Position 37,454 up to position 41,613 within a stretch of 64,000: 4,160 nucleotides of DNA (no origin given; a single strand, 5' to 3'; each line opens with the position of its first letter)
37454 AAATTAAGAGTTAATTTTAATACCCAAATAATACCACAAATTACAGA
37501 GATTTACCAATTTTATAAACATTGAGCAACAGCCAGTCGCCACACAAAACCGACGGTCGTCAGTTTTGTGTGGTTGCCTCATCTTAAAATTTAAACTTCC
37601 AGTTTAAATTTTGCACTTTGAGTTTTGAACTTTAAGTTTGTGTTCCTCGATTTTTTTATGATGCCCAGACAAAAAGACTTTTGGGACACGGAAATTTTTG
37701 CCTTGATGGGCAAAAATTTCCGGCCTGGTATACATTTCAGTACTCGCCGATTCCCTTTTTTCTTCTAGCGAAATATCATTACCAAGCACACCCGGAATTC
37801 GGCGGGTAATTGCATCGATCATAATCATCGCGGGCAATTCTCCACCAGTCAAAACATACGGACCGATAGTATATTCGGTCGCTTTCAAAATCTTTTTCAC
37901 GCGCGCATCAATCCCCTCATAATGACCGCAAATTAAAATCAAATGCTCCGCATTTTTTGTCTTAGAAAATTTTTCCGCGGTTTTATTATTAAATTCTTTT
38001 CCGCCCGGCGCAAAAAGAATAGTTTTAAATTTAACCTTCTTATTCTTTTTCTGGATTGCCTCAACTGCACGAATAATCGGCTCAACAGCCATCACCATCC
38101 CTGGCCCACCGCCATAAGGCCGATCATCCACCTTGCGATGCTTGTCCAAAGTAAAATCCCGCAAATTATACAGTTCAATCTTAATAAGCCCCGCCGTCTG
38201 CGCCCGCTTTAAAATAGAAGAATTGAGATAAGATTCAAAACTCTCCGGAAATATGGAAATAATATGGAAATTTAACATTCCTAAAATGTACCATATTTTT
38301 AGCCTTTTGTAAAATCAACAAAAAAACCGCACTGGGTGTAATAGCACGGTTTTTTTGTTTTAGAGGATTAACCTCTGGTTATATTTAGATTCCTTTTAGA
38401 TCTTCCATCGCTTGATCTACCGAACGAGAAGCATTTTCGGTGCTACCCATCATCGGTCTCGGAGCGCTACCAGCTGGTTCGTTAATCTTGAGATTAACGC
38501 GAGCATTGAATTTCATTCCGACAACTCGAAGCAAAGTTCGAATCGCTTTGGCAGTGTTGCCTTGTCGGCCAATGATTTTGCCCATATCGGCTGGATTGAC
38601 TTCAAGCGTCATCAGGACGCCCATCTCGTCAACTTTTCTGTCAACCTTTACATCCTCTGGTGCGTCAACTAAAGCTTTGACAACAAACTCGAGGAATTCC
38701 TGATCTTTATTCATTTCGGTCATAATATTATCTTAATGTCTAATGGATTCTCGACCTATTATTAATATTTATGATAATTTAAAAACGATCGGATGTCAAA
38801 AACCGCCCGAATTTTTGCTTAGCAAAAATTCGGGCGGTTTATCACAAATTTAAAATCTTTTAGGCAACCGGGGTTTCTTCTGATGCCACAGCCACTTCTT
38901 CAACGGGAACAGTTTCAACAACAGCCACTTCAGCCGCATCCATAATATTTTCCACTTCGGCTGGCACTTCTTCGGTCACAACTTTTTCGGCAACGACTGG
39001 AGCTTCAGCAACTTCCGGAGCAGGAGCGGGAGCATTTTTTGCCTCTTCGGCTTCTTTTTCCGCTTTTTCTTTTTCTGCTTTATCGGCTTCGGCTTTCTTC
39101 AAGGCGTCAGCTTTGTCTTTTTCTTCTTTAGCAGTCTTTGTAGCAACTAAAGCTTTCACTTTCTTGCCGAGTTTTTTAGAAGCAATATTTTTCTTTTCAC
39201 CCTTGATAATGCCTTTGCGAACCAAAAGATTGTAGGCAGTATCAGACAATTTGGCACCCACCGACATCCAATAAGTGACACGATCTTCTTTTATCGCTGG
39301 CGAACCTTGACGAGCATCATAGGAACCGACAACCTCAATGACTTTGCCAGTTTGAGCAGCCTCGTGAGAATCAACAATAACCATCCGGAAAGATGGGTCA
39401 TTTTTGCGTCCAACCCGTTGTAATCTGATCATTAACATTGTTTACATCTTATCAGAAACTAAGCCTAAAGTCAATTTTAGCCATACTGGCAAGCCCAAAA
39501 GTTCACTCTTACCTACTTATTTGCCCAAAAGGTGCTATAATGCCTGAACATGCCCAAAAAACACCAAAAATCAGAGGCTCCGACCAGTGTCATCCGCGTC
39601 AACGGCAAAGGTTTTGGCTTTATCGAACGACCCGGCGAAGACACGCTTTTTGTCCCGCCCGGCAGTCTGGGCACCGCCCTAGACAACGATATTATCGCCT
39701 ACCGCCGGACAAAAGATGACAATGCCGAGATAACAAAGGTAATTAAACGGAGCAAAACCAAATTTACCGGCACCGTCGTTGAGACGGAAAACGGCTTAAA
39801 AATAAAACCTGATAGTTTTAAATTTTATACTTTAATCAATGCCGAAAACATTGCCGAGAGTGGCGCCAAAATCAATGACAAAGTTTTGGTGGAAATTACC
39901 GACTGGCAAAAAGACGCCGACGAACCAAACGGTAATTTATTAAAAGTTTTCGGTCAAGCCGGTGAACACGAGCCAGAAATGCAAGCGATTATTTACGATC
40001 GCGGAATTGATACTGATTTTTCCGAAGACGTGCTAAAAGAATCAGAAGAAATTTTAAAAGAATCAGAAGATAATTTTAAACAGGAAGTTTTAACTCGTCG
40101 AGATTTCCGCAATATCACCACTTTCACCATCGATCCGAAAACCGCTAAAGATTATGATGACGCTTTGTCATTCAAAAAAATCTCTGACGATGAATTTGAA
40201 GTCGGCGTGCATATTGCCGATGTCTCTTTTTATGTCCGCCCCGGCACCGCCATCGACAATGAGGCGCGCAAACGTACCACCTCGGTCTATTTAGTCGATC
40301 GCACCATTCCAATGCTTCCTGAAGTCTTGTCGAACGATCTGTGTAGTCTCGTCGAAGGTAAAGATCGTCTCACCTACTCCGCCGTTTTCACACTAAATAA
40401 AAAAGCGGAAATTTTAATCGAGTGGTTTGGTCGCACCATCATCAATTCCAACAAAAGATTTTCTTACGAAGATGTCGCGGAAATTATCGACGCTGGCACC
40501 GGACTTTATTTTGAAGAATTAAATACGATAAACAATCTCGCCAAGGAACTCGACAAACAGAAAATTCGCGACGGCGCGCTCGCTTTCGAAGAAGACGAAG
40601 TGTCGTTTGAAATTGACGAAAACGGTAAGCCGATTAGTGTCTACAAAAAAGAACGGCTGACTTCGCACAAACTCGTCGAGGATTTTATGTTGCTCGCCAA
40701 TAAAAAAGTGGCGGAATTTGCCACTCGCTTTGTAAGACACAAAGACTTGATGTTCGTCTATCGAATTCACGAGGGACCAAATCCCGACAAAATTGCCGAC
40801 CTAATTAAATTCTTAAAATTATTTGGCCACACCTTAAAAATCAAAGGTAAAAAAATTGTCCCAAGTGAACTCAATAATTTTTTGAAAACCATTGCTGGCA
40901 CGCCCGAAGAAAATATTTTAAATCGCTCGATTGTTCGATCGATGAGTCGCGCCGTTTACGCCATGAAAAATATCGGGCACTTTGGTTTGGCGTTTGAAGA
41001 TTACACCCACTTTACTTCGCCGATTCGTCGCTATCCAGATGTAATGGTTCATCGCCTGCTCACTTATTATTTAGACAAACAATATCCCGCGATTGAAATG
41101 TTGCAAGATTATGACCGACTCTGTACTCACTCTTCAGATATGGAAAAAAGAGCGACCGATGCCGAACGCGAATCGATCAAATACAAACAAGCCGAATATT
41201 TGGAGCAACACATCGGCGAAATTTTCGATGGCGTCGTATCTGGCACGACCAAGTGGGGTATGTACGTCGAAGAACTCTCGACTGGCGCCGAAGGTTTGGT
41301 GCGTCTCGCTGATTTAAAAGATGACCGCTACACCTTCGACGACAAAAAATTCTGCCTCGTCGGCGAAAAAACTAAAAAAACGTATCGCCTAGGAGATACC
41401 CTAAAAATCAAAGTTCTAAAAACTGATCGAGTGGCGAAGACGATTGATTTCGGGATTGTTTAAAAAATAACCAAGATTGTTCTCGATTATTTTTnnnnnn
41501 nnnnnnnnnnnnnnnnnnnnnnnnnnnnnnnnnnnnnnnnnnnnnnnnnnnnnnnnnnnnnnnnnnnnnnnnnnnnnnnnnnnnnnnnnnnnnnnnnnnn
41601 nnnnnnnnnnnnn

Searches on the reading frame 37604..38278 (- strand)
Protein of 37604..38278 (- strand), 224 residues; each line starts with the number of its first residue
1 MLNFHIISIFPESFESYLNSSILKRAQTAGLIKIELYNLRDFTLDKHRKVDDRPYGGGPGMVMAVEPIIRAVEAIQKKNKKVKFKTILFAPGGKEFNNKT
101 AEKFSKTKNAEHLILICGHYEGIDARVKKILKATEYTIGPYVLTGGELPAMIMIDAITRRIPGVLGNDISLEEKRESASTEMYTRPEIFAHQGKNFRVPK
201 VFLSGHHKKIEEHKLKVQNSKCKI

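Call 41: search_protein_families(library=pfam, proteins=[window:37604-38278:-], max_evalue=0.00001)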
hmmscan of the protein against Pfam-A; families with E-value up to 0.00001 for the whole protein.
window:37604-38278:- (224 aa): 1 family
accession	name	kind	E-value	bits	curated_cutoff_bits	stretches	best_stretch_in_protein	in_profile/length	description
PF01746.26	tRNA_m1G_MT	-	1.3e-44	152.7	27.3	1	24-218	2-186/195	tRNA (Guanine-1)-methyltransferase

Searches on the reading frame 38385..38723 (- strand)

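Call 41: search_protein_families(library=pfam, proteins=[window:38385-38723:-], max_evalue=0.00001)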
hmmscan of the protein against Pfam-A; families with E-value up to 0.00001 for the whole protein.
window:38385-38723:- (112 aa): 1 family
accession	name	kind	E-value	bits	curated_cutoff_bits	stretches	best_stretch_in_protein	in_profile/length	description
PF13083.13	KH_KhpA-B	-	2.9e-21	75.6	32.1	1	8-80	1-73/73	KhpA/KhpB, KH domain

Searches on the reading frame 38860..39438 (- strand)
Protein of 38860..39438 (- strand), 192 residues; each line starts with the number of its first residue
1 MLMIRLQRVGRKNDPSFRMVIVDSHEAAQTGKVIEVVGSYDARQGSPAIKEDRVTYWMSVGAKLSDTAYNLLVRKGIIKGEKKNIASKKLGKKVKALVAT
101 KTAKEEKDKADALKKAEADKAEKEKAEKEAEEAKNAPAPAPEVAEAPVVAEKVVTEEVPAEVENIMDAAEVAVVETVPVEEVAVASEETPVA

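Call 41: search_protein_families(library=pfam, proteins=[window:38860-39438:-], max_evalue=0.00001)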
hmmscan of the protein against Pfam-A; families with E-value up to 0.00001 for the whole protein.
window:38860-39438:- (192 aa): 1 family
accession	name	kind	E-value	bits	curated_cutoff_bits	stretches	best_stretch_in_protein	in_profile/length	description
PF00886.24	Ribosomal_S16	-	8.6e-15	54.9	27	1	8-65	1-62/62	Ribosomal protein S16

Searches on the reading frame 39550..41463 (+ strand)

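Call 41: search_protein_families(library=pfam, proteins=[window:39550-41463:+], max_evalue=0.00001)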
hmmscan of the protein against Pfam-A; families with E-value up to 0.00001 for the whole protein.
window:39550-41463:+ (637 aa): 5 families
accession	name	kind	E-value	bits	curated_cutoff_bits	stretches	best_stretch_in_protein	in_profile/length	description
PF00773.25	RNB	-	1e-107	360.6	29.3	1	183-509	1-325/326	RNB domain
PF17876.7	CSD2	-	6.4e-13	49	26.2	1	86-158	3-74/74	Cold shock domain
PF00575.29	S1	-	3.8e-10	40.5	22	1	554-635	3-72/74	S1 RNA binding domain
PF17849.7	OB_Dis3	-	1.1e-08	35.5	22.8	1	109-150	34-75/77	Dis3-like cold-shock domain 2 (CSD2)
PF08206.17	OB_RNB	-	6.7e-07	29.3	24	0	14-57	2-46/58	Ribonuclease B OB domain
